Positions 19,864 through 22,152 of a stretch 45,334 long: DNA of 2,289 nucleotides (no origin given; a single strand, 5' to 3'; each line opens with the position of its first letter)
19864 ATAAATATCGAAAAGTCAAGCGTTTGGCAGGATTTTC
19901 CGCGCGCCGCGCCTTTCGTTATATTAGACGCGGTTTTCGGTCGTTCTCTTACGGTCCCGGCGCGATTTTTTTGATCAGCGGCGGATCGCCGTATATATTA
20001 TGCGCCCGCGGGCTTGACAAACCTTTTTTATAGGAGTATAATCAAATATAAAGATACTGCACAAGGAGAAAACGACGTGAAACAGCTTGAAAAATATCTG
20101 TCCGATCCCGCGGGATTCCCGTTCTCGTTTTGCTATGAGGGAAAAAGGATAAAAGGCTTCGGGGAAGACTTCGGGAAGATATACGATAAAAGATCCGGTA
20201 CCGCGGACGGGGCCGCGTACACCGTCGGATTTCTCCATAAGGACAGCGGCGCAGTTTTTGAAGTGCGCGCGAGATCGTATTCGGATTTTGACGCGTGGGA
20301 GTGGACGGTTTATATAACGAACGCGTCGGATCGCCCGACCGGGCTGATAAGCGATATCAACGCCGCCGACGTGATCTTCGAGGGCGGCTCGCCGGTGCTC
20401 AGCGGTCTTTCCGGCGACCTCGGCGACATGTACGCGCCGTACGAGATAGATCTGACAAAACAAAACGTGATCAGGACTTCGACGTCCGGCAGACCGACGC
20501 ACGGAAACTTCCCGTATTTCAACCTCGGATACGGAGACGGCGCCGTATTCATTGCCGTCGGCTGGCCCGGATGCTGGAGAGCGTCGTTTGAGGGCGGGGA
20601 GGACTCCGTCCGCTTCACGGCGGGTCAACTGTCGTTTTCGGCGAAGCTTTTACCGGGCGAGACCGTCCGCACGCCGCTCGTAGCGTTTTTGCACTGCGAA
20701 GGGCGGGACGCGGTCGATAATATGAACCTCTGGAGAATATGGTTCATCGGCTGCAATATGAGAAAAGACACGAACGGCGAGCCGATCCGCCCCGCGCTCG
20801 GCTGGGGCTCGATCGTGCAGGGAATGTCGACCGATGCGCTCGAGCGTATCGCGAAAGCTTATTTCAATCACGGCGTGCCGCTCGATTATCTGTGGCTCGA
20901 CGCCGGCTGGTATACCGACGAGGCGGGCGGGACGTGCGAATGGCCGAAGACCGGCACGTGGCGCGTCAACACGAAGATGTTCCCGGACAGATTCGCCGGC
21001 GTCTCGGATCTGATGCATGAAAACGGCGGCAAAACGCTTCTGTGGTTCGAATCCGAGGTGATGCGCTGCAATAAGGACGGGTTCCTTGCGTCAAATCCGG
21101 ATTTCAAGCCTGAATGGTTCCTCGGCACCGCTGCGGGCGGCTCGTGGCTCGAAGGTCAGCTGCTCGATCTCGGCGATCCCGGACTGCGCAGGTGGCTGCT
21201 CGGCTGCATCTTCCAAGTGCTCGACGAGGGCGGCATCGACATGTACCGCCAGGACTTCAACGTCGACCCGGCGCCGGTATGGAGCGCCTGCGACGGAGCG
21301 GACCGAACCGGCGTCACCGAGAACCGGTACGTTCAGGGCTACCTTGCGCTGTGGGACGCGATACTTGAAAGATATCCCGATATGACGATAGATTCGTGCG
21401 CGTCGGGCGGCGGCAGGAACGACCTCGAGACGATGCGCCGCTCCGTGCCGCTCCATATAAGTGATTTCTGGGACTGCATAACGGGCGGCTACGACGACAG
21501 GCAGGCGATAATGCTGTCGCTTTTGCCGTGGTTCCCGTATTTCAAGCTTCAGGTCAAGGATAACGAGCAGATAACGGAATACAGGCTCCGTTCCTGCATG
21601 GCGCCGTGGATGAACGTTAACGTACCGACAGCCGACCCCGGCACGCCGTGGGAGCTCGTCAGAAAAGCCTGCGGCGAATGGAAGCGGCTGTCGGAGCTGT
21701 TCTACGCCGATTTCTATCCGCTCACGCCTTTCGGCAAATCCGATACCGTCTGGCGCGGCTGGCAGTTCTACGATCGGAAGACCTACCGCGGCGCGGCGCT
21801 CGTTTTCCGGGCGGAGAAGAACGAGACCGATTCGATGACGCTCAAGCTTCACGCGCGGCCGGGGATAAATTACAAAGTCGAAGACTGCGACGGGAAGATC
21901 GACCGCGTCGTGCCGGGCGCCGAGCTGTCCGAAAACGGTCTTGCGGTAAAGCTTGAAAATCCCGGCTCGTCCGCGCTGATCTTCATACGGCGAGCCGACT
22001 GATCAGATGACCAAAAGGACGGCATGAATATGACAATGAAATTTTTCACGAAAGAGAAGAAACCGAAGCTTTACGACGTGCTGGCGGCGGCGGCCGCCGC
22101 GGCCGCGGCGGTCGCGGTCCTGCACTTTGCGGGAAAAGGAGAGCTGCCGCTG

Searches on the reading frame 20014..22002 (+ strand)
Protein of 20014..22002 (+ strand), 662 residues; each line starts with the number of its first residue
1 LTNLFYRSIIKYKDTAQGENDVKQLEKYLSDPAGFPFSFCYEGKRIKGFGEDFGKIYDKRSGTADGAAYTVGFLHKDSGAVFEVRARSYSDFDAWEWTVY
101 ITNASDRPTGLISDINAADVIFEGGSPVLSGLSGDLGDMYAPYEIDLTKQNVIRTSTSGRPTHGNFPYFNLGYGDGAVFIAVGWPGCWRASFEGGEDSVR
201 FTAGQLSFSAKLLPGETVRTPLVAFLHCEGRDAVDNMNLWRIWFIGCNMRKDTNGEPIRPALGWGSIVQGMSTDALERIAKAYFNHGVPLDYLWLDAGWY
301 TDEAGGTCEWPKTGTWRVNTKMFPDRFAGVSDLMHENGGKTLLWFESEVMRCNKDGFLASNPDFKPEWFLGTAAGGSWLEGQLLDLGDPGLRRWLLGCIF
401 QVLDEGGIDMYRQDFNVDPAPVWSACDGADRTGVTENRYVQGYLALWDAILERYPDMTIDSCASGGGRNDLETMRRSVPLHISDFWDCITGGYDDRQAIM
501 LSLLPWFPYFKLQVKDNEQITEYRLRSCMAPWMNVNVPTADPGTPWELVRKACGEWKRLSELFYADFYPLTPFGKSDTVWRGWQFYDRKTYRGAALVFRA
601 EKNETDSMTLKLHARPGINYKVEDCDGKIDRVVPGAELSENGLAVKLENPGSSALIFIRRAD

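Call 17: search_protein_families(library=pfam, proteins=[window:20014-22002:+])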
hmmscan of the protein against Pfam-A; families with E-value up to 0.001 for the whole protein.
window:20014-22002:+ (662 aa): 2 families
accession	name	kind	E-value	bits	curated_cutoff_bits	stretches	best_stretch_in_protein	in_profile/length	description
PF02065.24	Melibiase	-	2.5e-20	73.2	27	1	264-489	48-265/347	Melibiase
PF01055.32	Glyco_hydro_31_2nd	-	5.3e-09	36.3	23.5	1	271-417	18-158/328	Glycosyl hydrolases family 31 TIM-barrel domain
